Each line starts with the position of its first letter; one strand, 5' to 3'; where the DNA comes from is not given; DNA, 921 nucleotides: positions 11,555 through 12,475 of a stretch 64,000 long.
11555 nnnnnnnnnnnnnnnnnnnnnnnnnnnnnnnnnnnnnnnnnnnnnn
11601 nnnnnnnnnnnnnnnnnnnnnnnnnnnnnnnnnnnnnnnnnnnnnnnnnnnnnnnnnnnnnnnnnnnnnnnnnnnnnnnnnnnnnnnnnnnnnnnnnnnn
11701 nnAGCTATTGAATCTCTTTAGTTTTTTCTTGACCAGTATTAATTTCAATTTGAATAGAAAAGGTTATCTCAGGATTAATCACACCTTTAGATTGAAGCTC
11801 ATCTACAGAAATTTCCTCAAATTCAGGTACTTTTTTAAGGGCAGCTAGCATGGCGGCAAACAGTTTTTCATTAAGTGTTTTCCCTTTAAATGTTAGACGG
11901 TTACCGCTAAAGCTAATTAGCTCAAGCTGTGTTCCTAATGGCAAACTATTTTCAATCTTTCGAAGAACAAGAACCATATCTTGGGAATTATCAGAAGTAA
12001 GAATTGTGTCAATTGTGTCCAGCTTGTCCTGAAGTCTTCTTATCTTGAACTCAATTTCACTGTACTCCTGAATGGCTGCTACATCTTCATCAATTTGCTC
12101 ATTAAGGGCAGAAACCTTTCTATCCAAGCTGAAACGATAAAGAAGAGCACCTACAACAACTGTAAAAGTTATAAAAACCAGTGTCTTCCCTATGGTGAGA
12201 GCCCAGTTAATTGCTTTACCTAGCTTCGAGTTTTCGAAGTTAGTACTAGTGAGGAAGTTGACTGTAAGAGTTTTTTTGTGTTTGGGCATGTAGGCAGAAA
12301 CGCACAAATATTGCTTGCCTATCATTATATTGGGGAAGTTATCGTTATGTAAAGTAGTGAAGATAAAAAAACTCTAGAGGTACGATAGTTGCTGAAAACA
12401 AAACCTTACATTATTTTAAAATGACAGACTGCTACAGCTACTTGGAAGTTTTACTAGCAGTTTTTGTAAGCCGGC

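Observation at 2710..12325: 9.6-kb translationally coupled operon linking PilN/PilO-like proteins, four secreted Cys-/STP-rich surface proteins and two PMT-like GT-C glycosyltransferases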

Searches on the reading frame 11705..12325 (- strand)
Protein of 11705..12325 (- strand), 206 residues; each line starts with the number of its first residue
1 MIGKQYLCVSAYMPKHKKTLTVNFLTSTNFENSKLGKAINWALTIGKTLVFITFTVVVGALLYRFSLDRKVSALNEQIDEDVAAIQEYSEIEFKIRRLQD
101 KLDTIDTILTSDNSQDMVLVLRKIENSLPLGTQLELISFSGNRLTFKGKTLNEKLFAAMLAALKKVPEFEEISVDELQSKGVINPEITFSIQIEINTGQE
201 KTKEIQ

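Call 4: search_protein_families(library=pfam, proteins=[window:11705-12325:-], max_evalue=1)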
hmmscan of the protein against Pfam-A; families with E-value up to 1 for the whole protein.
window:11705-12325:- (206 aa): 4 families
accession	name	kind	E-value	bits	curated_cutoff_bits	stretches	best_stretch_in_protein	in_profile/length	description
PF05137.18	PilN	-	4.4e-08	33.5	22.8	1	120-193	2-76/78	Fimbrial assembly protein (PilN)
PF05531.17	NPV_P10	-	0.0022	18.9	29.8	1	67-110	16-59/75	Nucleopolyhedrovirus P10 protein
PF20077.4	CcmD_alt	-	0.007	16.8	23.5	1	50-74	36-60/61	CcmD family protein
PF08663.15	HalX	-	0.008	17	23.2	1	65-105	13-54/68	HalX domain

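Call 5: search_protein_families(library=ncbifam, proteins=[window:11705-12325:-], max_evalue=1)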
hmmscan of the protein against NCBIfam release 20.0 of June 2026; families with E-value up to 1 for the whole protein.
window:11705-12325:- (206 aa): 1 family
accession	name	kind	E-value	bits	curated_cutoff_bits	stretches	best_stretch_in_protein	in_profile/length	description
TIGR02976.1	phageshock_pspB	equivalog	0.013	15.7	51.7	1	52-114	11-70/75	envelope stress response membrane protein PspB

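Call 12: find_homologous_proteins(query=window:11705-12325:-)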
Query window:11705-12325:- (206 aa): 3 proteins with E <= 0.001 among 282 candidates.
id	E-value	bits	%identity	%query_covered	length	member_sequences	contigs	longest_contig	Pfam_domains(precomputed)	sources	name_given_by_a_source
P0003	8.1e-125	432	100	100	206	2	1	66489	PF05137.19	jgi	jgi:Tfp pilus assembly protein PilN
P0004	2.0e-115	401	100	94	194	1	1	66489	PF05137.19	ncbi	ncbi:MAG: PilN domain-containing protein [Patescibacteria group bacterium]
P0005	1.4e-70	255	66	89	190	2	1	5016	PF05137.19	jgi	-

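Call 14: find_encoding_contigs(protein=P0005, flank=10000)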
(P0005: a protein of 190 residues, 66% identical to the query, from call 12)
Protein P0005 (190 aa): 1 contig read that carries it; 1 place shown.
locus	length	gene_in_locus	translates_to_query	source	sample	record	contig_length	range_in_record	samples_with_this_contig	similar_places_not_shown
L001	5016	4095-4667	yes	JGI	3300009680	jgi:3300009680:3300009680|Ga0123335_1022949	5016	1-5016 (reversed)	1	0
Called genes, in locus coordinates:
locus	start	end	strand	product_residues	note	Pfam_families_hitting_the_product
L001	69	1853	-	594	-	PF00009:GTP_EFTU, PF22042:EF-G_D2 (faint), PF03144:GTP_EFTU_D2, PF14492:EFG_III (weak), PF00679:EFG_C, PF06421:LepA_C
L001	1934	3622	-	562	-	PF03023:MurJ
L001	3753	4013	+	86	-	PF01649:Ribosomal_S20p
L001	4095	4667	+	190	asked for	PF05137:PilN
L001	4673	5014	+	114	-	?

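Call 29: search_protein_representatives(protein=window:11705-12325:-)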
Query: 206 residues. Proteins with E-value up to 0.001 (for the whole library): 653; up to 1e-10: 231; up to 1e-30: 11. The best 150 are listed.
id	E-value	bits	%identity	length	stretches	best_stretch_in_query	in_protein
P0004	6.2e-116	401.0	100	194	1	13-206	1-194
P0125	7.8e-50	185.6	49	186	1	17-196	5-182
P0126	1.5e-43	165.1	46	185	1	13-195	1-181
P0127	4.1e-42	160.5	46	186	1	13-196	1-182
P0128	8.1e-39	149.7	42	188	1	13-196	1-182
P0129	2.9e-37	144.6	45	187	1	18-195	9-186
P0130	3.9e-37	144.2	43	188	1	13-198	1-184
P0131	1.7e-33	132.3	44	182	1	16-195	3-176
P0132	2.3e-33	131.9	38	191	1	17-197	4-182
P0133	5.7e-33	130.7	41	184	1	13-194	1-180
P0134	6.3e-33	130.5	41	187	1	19-196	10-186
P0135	1.2e-30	123.1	39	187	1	15-194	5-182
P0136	8.5e-30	120.3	40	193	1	19-195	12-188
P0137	1.3e-22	96.9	30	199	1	16-196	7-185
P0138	9.4e-21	90.8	30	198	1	20-196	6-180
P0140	2.2e-19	86.4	32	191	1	22-200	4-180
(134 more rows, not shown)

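Call 34: find_encoding_contigs(protein=P0137, flank=10000, max_places=1)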
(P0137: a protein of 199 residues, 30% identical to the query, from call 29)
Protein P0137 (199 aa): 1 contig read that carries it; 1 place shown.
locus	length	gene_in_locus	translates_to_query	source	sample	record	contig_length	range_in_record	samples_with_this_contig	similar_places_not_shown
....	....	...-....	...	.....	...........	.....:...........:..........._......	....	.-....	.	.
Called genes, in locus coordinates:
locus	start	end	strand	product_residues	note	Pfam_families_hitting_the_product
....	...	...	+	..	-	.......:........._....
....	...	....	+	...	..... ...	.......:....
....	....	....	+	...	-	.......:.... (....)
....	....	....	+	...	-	-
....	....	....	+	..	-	?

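Call 51: find_encoding_contigs(protein=P0140, flank=10000, max_places=1)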
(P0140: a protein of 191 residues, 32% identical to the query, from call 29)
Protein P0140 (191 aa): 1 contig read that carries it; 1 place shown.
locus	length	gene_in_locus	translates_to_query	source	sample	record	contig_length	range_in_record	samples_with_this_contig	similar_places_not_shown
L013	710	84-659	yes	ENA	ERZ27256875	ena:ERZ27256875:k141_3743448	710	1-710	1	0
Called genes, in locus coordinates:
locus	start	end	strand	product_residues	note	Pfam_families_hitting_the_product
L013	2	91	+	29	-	?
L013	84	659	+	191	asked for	PF05137:PilN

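Call 61: find_encoding_contigs(protein=P0138, flank=10000, max_places=2)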
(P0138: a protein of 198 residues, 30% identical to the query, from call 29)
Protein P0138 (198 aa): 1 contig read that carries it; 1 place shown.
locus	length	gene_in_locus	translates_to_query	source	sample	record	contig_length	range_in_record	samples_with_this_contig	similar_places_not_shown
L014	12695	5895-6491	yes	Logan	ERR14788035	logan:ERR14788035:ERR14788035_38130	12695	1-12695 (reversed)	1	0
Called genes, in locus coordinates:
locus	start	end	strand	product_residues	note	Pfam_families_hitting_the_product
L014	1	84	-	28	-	?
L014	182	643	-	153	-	PF01025:GrpE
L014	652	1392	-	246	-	PF01628:HrcA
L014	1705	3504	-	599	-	PF00009:GTP_EFTU, PF00679:EFG_C, PF06421:LepA_C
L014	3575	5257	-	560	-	PF03023:MurJ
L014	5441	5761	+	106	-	PF01649:Ribosomal_S20p (weak)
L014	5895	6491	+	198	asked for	PF05137:PilN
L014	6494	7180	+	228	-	PF04350:PilO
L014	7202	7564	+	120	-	-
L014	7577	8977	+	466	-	-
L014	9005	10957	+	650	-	PF04932:Wzy_C (weak), PF13174:TPR_6 (faint), PF13431:TPR_17 (faint), PF07719:TPR_2 (weak), PF13181:TPR_8 (weak), PF13414:TPR_11, PF00515:TPR_1 (weak), PF13414:TPR_11 (weak), +3 more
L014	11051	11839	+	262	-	-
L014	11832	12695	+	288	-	?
